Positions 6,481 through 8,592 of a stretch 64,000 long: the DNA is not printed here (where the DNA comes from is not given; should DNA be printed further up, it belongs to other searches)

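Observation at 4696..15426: IclR-controlled catabolic operon with an unusual enzyme set: Gfo/Idh/MocA + ALS-like ThDP enzyme + split transketolase + IlvD/EDD dehydratase + sugar ABC importer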

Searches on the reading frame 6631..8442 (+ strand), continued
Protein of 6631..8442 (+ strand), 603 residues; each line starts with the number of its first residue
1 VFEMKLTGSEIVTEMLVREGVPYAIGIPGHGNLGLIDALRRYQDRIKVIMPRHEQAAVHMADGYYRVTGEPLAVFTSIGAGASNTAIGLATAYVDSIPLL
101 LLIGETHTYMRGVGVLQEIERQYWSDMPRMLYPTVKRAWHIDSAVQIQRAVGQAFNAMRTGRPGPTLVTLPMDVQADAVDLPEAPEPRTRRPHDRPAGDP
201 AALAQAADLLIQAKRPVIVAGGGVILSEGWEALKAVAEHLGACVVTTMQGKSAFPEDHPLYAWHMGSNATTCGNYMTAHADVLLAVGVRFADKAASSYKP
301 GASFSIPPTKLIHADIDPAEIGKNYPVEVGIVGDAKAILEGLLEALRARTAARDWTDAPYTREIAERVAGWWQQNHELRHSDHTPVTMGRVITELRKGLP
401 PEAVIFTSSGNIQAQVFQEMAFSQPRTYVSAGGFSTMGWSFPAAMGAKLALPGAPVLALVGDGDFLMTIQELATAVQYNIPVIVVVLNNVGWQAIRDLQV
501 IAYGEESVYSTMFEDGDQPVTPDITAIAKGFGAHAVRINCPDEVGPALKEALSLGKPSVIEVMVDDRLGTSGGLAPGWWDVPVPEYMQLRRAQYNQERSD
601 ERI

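Call 19: find_related_loci(query=A1, collection=genome_contigs, flank=10000)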
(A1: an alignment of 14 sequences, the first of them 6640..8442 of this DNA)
Query A1 (600 aa) in genome_contigs; peptide patterns used: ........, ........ (x = any residue, [..] = any of these).
269 stretches matched a pattern; 258 encode a relative of the query (tblastn E <= 1e-3); the best 80 are kept; 80 distinct loci.
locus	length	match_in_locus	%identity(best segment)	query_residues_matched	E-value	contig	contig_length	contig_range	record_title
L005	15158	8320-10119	84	1-600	0e+0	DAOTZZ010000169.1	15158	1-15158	MAG TPA_asm: Anaerolineae bacterium isolate H61_594 k121_1105361, whole genome shotgun sequence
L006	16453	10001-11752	82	1-584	0e+0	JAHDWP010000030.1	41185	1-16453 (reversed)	MAG: Anaerolineae bacterium isolate CHL4 NODE_1738_length_41185_cov_25.513786, whole genome shotgun sequence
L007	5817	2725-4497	80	1-591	0e+0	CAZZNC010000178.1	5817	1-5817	MAG TPA_asm: uncultured Anaerolineaceae bacterium isolate binchicken_co67_75 genome assembly, contig: NODE_16328_length_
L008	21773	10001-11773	79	1-591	0e+0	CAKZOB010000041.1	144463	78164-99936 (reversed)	MAG TPA_asm: uncultured Anaerolineales bacterium isolate SRR5214706_bin.22_CONCOCT_v1.1_MAG genome assembly, contig: ERZ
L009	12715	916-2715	77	1-600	0e+0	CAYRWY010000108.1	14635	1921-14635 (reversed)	MAG TPA_asm: uncultured Anaerolineaceae bacterium isolate binchicken_co20_393 genome assembly, contig: NODE_7721_length_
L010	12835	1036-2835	79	1-600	0e+0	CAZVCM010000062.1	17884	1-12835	MAG TPA_asm: uncultured Thermoflexus sp. isolate SRP187154_co1_370 genome assembly, contig: NODE_3744_length_17884_cov_4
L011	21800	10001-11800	77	1-600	0e+0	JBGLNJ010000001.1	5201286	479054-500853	MAG: Anaerolineae bacterium isolate PPR_0270 scaffold_52704, whole genome shotgun sequence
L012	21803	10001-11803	75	1-600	0e+0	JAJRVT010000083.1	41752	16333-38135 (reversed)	MAG: Chloroflexota bacterium isolate Dive96_bin10.65 k141_1048385, whole genome shotgun sequence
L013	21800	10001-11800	74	1-600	0e+0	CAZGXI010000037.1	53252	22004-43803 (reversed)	MAG TPA_asm: uncultured Anaerolineae bacterium isolate binchicken_co190_119 genome assembly, contig: NODE_1377_length_53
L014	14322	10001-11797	76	1-600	0e+0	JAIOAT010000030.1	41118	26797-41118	MAG: Chloroflexota bacterium isolate S1bins113 c_000000000030, whole genome shotgun sequence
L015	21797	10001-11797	75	1-600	0e+0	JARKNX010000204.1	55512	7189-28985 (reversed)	MAG: Aggregatilineales bacterium isolate D110_maxbin.037 k141_226997, whole genome shotgun sequence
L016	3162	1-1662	78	47-600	0e+0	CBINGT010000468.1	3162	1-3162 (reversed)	MAG TPA_asm: uncultured Anaerolineae bacterium isolate SRR16817034_concoct_75 genome assembly, contig: ERZ27393559.16350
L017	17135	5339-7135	74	1-600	0e+0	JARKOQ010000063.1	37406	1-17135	MAG: Aggregatilineales bacterium isolate D137_metabat.41 k141_130408, whole genome shotgun sequence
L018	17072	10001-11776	75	1-593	0e+0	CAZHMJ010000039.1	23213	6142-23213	MAG TPA_asm: uncultured Anaerolineae bacterium isolate binchicken_co27_456 genome assembly, contig: NODE_3875_length_232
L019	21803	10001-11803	73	1-600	0e+0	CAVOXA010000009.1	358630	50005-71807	MAG: uncultured Chloroflexia bacterium isolate MFD09964.bin.2.208 genome assembly, contig: contig_38738, whole genome sh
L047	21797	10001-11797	56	1-600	0e+0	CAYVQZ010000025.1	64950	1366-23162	MAG TPA_asm: uncultured bacterium isolate binchicken_co17_451 genome assembly, contig: NODE_1390_length_64950_cov_27.301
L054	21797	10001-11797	56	1-599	0e+0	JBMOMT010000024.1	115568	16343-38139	MAG: Chloroflexota bacterium isolate Betzabe_MAG057 MAG057_24, whole genome shotgun sequence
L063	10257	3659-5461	51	1-600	0e+0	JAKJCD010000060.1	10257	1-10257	MAG: Bacillota bacterium isolate UR.bin2 NODE_60_length_10257_cov_2.014637, whole genome shotgun sequence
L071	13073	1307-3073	51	2-590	0e+0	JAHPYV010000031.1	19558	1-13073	MAG: Promethearchaeati archaeon isolate LC30 NODE_665_length_19558_cov_5.555761, whole genome shotgun sequence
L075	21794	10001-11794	53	1-600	0e+0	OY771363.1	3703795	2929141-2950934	MAG: Christensenellaceae bacterium isolate 38ba8450-c70d-4108-8ba4-09623ba0e347 genome assembly, chromosome: 1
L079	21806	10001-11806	49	1-600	0e+0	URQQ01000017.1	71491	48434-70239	uncultured Lachnospiraceae bacterium isolate UMGS1251 genome assembly, contig: NODE_418_length_71491_cov_3.966767, whole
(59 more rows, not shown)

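Call 23: search_protein_families(library=pfam, proteins=[L075:4354-6309:+, L075:14540-16033:+, L075:16704-17978:-, L075:17975-18847:-, L075:18990-19940:-, L075:3289-4335:-, L075:1265-2323:-, L075:20579-21643:-, L075:15817-16647:+, L075:163-1143:-])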
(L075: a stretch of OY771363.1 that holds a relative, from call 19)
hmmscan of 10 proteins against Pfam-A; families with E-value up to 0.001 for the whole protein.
L075:4354-6309:+ (651 aa): 5 families
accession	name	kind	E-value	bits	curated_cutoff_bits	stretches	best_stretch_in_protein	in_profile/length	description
PF12146.15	Hydrolase_4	-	1.4e-06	28.3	27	1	66-130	3-60/239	Serine aminopeptidase, S33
PF02129.25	Peptidase_S15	-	4.4e-05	23.8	23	0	50-112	4-68/262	X-Pro dipeptidyl-peptidase (S15 family)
PF12740.14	PETase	-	0.00019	21.4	28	0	178-211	122-155/263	PET hydrolase-like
PF01738.24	DLH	-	0.00029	21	21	1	66-241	12-156/217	Dienelactone hydrolase family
PF05448.18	AXE1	-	0.00063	19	21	0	32-110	50-125/321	Acetyl xylan esterase (AXE1)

L075:14540-16033:+ (497 aa): 2 families
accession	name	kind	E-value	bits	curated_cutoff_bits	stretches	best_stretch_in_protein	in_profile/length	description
PF13347.12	MFS_2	-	3.5e-69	233.8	27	1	14-445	2-421/427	MFS/sugar transport protein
PF07690.21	MFS_1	-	4.6e-20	72.3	33.4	1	40-383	27-346/347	Major Facilitator Superfamily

L075:16704-17978:- (424 aa): 2 families
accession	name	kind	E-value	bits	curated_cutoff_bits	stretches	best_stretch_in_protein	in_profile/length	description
PF13487.12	HD_5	-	8.6e-29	100.9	27.2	1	255-401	28-170/170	HD domain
PF01966.28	HD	-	2.2e-18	67.1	22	1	235-369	3-115/116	HD domain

L075:17975-18847:- (290 aa): 2 families
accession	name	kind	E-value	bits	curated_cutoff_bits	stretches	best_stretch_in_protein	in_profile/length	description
PF19583.5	ODP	-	1.1e-50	172.7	27.2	1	47-257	1-194/194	ODP family beta lactamase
PF00753.33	Lactamase_B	-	1.9e-14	54.5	22.7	1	47-256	4-196/196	Metallo-beta-lactamase superfamily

L075:18990-19940:- (316 aa): 1 family
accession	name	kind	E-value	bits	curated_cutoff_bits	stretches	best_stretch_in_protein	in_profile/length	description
PF19677.4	DUF6179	-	8e-51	173.2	25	1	46-298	1-258/272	Family of unknown function (DUF6179)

L075:3289-4335:- (348 aa): 0 families

L075:1265-2323:- (352 aa): 2 families
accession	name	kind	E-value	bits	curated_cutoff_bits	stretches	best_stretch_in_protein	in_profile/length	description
PF04392.18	ABC_sub_bind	-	1.9e-60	205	25.9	1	61-342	2-286/293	ABC transporter substrate binding protein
PF13407.12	Peripla_BP_4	-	2.3e-06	27.8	35.1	1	223-308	38-121/258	Periplasmic binding protein domain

L075:20579-21643:- (354 aa): 2 families
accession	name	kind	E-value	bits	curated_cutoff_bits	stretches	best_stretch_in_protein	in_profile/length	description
PF02782.22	FGGY_C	-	3.3e-37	128.6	27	1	117-302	2-198/198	FGGY family of carbohydrate kinases, C-terminal domain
PF00370.27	FGGY_N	-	7.5e-32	111.3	28.8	1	2-107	140-245/245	FGGY family of carbohydrate kinases, N-terminal domain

L075:15817-16647:+ (276 aa): 0 families

L075:163-1143:- (326 aa): 1 family
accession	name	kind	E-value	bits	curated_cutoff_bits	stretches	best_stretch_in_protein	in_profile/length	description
PF02653.21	BPD_transp_2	-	1.1e-31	110.5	26.8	1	32-306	10-269/269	Branched-chain amino acid transport system / permease component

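Call 31: search_protein_families(library=ncbifam, proteins=[L006:14275-15750:+, L003:11812-13230:+, L003:14958-16094:+, L003:16116-17144:+, L003:17174-17962:+, L003:18040-18813:+, L075:8455-9963:+], max_evalue=0.00001)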
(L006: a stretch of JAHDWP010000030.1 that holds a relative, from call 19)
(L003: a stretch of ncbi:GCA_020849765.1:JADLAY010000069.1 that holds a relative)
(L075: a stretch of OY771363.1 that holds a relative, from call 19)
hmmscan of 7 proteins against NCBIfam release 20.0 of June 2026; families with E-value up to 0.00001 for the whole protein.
L006:14275-15750:+ (491 aa): 42 families (the best 25 are shown)
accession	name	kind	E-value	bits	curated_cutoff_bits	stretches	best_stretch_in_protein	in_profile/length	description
TIGR01722.1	MMSDH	subfamily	1.2e-163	545.3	448.5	1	7-483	2-477/477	CoA-acylating methylmalonate-semialdehyde dehydrogenase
NF042993.1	AlphKGSA_gudD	equivalog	6.2e-108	361.6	770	1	4-480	2-479/481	alpha-ketoglutaric semialdehyde dehydrogenase GucD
NF052305.1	DioxValDhHalo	equivalog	1.7e-107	360.3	750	1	3-482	2-482/483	2,5-dioxovalerate dehydrogenase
TIGR01804.1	BADH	equivalog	2.7e-91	306.4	668.6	1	9-477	1-467/467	betaine-aldehyde dehydrogenase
NF010000.0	PRK13473.1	subfamily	4.2e-90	302.6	615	1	7-480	4-471/475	aminobutyraldehyde dehydrogenase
NF045735.1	PaDhStyDPseudo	equivalog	9e-90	301.6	850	1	9-480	6-480/483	phenylacetaldehyde dehydrogenase StyD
TIGR02299.1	HpaE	equivalog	5.1e-89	299.1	638.35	1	7-479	2-474/488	5-carboxymethyl-2-hydroxymuconate semialdehyde dehydrogenase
TIGR01780.1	SSADH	subfamily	1.9e-88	297.3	646.35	1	25-477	1-448/448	succinate-semialdehyde dehydrogenase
NF009725.0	PRK13252.1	equivalog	5e-86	289.1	593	1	3-479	4-477/488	betaine-aldehyde dehydrogenase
NF045736.1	PaDhStyDRhodo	equivalog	3.3e-82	276.5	800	1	7-479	4-475/479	phenylacetaldehyde dehydrogenase StyD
NF002852.0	PRK03137.1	subfamily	1.1e-81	275.2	648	1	20-482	49-513/514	L-glutamate gamma-semialdehyde dehydrogenase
NF007497.0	PRK10090.1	equivalog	7.5e-79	265.7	500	1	3-479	4-475/480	aldehyde dehydrogenase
NF008415.0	PRK11241.1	equivalog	3.1e-77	260.3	828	1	7-475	12-474/482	NADP-dependent succinate-semialdehyde dehydrogenase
NF040648.1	lactal_redase_Meth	equivalog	5.7e-76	256.4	650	1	21-480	11-461/463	lactaldehyde dehydrogenase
TIGR01237.1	D1pyr5carbox2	equivalog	7.6e-76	255.9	659.65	1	23-483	48-511/511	L-glutamate gamma-semialdehyde dehydrogenase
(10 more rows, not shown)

L003:11812-13230:+ (472 aa): 42 families (the best 25 are shown)
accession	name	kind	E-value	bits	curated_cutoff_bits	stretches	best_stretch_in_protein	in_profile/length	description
TIGR01780.1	SSADH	subfamily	3.9e-148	494.1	646.35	1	18-466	1-448/448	succinate-semialdehyde dehydrogenase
NF008415.0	PRK11241.1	equivalog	7.4e-143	476.7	828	1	2-472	14-482/482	NADP-dependent succinate-semialdehyde dehydrogenase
TIGR01804.1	BADH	equivalog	1.7e-129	432.4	668.6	1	3-463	2-464/467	betaine-aldehyde dehydrogenase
NF010000.0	PRK13473.1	subfamily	8.2e-122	407.2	615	1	1-469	5-471/475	aminobutyraldehyde dehydrogenase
NF009725.0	PRK13252.1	equivalog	1e-118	396.8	593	1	2-472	10-481/488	betaine-aldehyde dehydrogenase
TIGR02299.1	HpaE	equivalog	2.2e-114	382.7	638.35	1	2-470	4-476/488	5-carboxymethyl-2-hydroxymuconate semialdehyde dehydrogenase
NF007497.0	PRK10090.1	equivalog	1.4e-113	380.2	500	1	1-468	9-475/480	aldehyde dehydrogenase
NF052305.1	DioxValDhHalo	equivalog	1.4e-107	360.6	750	1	3-449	9-458/483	2,5-dioxovalerate dehydrogenase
NF045735.1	PaDhStyDPseudo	equivalog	3.7e-107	359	850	1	1-469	5-480/483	phenylacetaldehyde dehydrogenase StyD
NF042993.1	AlphKGSA_gudD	equivalog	1.1e-106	357.4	770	1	3-456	8-465/481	alpha-ketoglutaric semialdehyde dehydrogenase GucD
NF006916.0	PRK09407.1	equivalog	5.3e-105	352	521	1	10-468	30-490/526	succinic semialdehyde dehydrogenase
NF045736.1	PaDhStyDRhodo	equivalog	7.8e-101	338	800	1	2-470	6-477/479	phenylacetaldehyde dehydrogenase StyD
NF040792.1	glyc_ald_dh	equivalog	3.7e-98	329.6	760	1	2-469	4-472/488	D-glyceraldehyde dehydrogenase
NF040648.1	lactal_redase_Meth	equivalog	6.2e-97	325.5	650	1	1-465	1-457/463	lactaldehyde dehydrogenase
TIGR03216.1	OH_muco_semi_DH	equivalog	8.2e-94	314.9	693.25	1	3-463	5-472/481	2-hydroxymuconic semialdehyde dehydrogenase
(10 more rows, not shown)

L003:14958-16094:+ (378 aa): 9 families
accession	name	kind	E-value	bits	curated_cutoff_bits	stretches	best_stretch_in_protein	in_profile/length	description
NF040821.1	dipep_PepQ_Arch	equivalog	2.6e-19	69.4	630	1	111-368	78-340/346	Xaa-Pro dipeptidase PepQ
NF011173.0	PRK14575.1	equivalog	8.9e-16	57.8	850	1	131-372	154-401/406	putative peptidase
NF011174.0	PRK14576.1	subfamily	8.6e-15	54.5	487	1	132-374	154-402/405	putative endopeptidase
NF011720.0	PRK15173.1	subfamily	9.4e-15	54.4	420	1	131-372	91-338/343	peptidase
TIGR00500.1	met_pdase_I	equivalog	1.9e-11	44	171.35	1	155-350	3-211/247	type I methionyl aminopeptidase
NF007310.0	PRK09795.1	equivalog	8.8e-11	41.2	393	1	151-371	123-353/361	aminopeptidase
NF038259.1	ectoine_DoeA_2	exception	4.7e-09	35.4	575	1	17-364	21-374/386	ectoine hydrolase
NF008131.0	PRK10879.1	equivalog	1.9e-06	26.9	465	0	150-340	168-382/438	Xaa-Pro aminopeptidase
NF008970.0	PRK12318.1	equivalog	8.8e-06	25.2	267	0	226-340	125-242/291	methionyl aminopeptidase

L003:16116-17144:+ (342 aa): 9 families
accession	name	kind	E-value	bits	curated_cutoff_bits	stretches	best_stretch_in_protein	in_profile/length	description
TIGR04380.1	myo_inos_iolG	equivalog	8e-40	136.7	355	1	5-339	1-329/330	inositol 2-dehydrogenase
NF040723.1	UDP-GlcNAcDh_Arch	equivalog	5.4e-32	111.5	450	1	6-263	1-242/302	UDP-N-acetylglucosamine 3-dehydrogenase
NF052479.1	LevoglcsnDh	equivalog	2.4e-30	105.5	650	1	4-215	2-221/386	levoglucosan dehydrogenase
NF008607.0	PRK11579.1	subfamily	2.4e-22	79.4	330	1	4-217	3-210/346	oxidoreductase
NF041392.1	XylDh_Gfo6_Halo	equivalog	4.2e-17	62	350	1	4-340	15-349/350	D-xylose 1-dehydrogenase Gfo6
NF052679.1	InsChiInosDhIolG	equivalog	8.6e-16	57.9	540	1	6-235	3-227/343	bifunctional inositol 2-dehydrogenase/D-chiro-inositol 1-dehydrogenase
NF058561.1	BT_2158_fam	equivalog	1.3e-14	53.7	750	1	5-153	35-182/487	glycoside 3-dehydrogenase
NF007574.0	PRK10206.1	equivalog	3.6e-11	42.7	352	1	48-152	45-150/345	oxidoreductase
NF058563.1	BT_2159_fam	equivalog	1.1e-06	27.9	650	1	7-119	2-114/350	disaccharide 3-dehydrogenase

L003:17174-17962:+ (262 aa): 4 families
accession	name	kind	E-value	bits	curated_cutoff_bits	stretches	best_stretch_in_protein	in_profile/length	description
NF052387.1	Lys_ferment_KCE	equivalog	1.9e-35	122.5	382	1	4-261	2-267/267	3-keto-5-aminohexanoate cleavage enzyme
NF053538.1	DixhxACActTsKce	equivalog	1.1e-24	87.1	430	1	114-261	152-302/310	3,5-dioxohexanoate:acetyl-CoA acetone transferase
NF053568.1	3OXCoAcCUPNH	equivalog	2.3e-21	76.3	350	1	2-261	2-272/274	3-oxoadipate:acetyl-CoA acetyltransferase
NF052389.1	Lys_KAL_CLE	exception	5.2e-20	71.6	725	1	4-261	171-436/440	bifunctional 3-aminobutyryl-CoA ammonia lyase/3-keto-5-aminohexanoate cleavage enzyme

L003:18040-18813:+ (257 aa): 229 families (the best 25 are shown)
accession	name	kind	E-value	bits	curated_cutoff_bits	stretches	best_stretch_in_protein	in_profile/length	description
NF004791.0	PRK06138.1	equivalog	4.4e-71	239.1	312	1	5-256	5-251/252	SDR family oxidoreductase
NF009093.0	PRK12429.1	subfamily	2.8e-64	216.9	258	1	4-256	4-258/259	3-hydroxybutyrate dehydrogenase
NF005559.1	PRK07231.1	subfamily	4.3e-61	206.6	215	1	5-255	4-248/249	glucose 1-dehydrogenase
NF052558.1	MBtsdlDhBudC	equivalog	4.5e-61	206.6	270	1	6-256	4-243/250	meso-2,3-butanediol dehydrogenase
TIGR01963.1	PHB_DH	subfamily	6.7e-61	205.8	307.05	1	7-257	3-255/255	3-hydroxybutyrate dehydrogenase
NF004198.0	PRK05653.1-3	equivalog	3.7e-59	200.2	296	1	4-251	6-243/248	3-oxoacyl-ACP reductase FabG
NF005309.0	PRK06841.1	subfamily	7.2e-59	199.3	286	1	4-255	14-253/255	GolD/DthD family dehydrogenase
NF053701.1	CsHdxCHCADhChcB2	equivalog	1.3e-58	198.4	350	1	6-256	4-244/245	cis-4-hydroxycyclohexanecarboxylate dehydrogenase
NF006080.0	PRK08226.1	equivalog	3.6e-56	190.5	356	1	6-253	7-252/263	SDR family oxidoreductase UcpA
NF009466.0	PRK12826.1-2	subfamily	3.7e-56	190.3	222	1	6-254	4-244/248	3-oxoacyl-ACP reductase FabG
NF004818.0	PRK06172.1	equivalog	3.6e-55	187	336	1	5-256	7-252/253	SDR family oxidoreductase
NF005067.0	PRK06484.1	equivalog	1.6e-54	185.3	713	1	5-254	9-251/524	short chain dehydrogenase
NF047923.1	pyridox_DH_SDR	equivalog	9.6e-54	182.5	325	1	6-255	4-241/243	pyridoxal 4-dehydrogenase, SDR-type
TIGR01830.1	3oxo_ACP_reduc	equivalog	1.1e-53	182.4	297.75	1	8-253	1-237/239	3-oxoacyl-[acyl-carrier-protein] reductase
NF006366.0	PRK08589.1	equivalog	1.1e-53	182.2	386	1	5-256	6-254/272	SDR family oxidoreductase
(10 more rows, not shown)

L075:8455-9963:+ (502 aa): 42 families (the best 25 are shown)
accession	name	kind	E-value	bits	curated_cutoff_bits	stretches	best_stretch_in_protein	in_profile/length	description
TIGR01722.1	MMSDH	subfamily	1.5e-170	568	448.5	1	7-484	2-477/477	CoA-acylating methylmalonate-semialdehyde dehydrogenase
NF052305.1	DioxValDhHalo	equivalog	3.7e-92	309.7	750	1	6-482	5-481/483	2,5-dioxovalerate dehydrogenase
TIGR01804.1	BADH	equivalog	1.5e-90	304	668.6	1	9-478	1-467/467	betaine-aldehyde dehydrogenase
NF042993.1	AlphKGSA_gudD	equivalog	1e-88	298.2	770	1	6-481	4-479/481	alpha-ketoglutaric semialdehyde dehydrogenase GucD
NF010000.0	PRK13473.1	subfamily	1.1e-86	291.4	615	1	7-480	4-470/475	aminobutyraldehyde dehydrogenase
NF009725.0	PRK13252.1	equivalog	3.3e-83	279.8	593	1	4-481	5-478/488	betaine-aldehyde dehydrogenase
TIGR02299.1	HpaE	equivalog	6.1e-81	272.4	638.35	1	7-482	2-476/488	5-carboxymethyl-2-hydroxymuconate semialdehyde dehydrogenase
NF002852.0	PRK03137.1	subfamily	4.4e-80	269.9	648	1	10-483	41-513/514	L-glutamate gamma-semialdehyde dehydrogenase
NF045735.1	PaDhStyDPseudo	equivalog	2e-79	267.5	850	1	9-481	6-480/483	phenylacetaldehyde dehydrogenase StyD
TIGR01780.1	SSADH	subfamily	4.5e-77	259.8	646.35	1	25-476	1-446/448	succinate-semialdehyde dehydrogenase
NF006916.0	PRK09407.1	equivalog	3.9e-76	256.7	521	1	16-483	29-493/526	succinic semialdehyde dehydrogenase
TIGR01237.1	D1pyr5carbox2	equivalog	5.5e-73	246.5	659.65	1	7-484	34-511/511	L-glutamate gamma-semialdehyde dehydrogenase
NF045736.1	PaDhStyDRhodo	equivalog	1e-69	235.3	800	1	9-481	6-476/479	phenylacetaldehyde dehydrogenase StyD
TIGR03216.1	OH_muco_semi_DH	equivalog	1.3e-69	235.1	693.25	1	7-481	2-478/481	2-hydroxymuconic semialdehyde dehydrogenase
NF007497.0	PRK10090.1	equivalog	4.4e-68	230.2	500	1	4-480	5-475/480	aldehyde dehydrogenase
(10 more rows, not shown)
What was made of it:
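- On CoA-acylating (methyl)malonate-semialdehyde dehydrogenase: Orthologues in L006 and L075 score 545 and 568 against cutoff 448.5 (call 31).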

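Call 39: find_encoding_contigs(protein=P0096, flank=10000, max_places=1)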
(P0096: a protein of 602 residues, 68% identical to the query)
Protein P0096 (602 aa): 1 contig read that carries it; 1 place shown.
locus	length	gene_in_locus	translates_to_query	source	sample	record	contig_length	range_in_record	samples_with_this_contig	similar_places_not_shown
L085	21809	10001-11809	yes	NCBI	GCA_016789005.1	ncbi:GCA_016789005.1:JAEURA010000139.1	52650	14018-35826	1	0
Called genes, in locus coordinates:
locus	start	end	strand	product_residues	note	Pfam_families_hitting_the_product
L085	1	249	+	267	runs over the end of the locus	PF03437:BtpA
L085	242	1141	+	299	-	PF25509:DUF7916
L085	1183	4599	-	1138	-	PF00069:Pkinase, PF07714:PK_Tyr_Ser-Thr, PF13191:AAA_16, PF13176:TPR_7 (faint), PF13432:TPR_16 (faint), PF13424:TPR_12, PF17874:TPR_MalT (weak), PF13374:TPR_10 (weak), +3 more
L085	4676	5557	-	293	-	PF00528:BPD_transp_1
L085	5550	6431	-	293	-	PF00528:BPD_transp_1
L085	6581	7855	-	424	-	PF01547:SBP_bac_1, PF13416:SBP_bac_8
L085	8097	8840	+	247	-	PF09339:HTH_IclR, PF01614:IclR_C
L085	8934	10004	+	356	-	PF01408:GFO_IDH_MocA, PF22725:GFO_IDH_MocA_C3, PF02894:GFO_IDH_MocA_C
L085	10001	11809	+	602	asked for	PF02776:TPP_enzyme_N, PF00205:TPP_enzyme_M, PF02775:TPP_enzyme_C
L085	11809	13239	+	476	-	PF00171:Aldedh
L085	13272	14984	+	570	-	PF00920:ILVD_EDD_N, PF24877:ILV_EDD_C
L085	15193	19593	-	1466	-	PF00933:Glyco_hydro_3, PF01915:Glyco_hydro_3_C, PF06452:CBM9_1, PF02927:CelD_N, PF00759:Glyco_hydro_9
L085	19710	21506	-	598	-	PF00933:Glyco_hydro_3, PF01915:Glyco_hydro_3_C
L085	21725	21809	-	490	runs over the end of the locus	PF00171:Aldedh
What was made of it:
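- L085 has SBP/permeases | IclR, Gfo, ThDP, ALDH', IlvD (call 39). Minimal module-B loci have no SDR/BKACE and would end in a dead-end 2-deoxy-aldonate (call 39).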
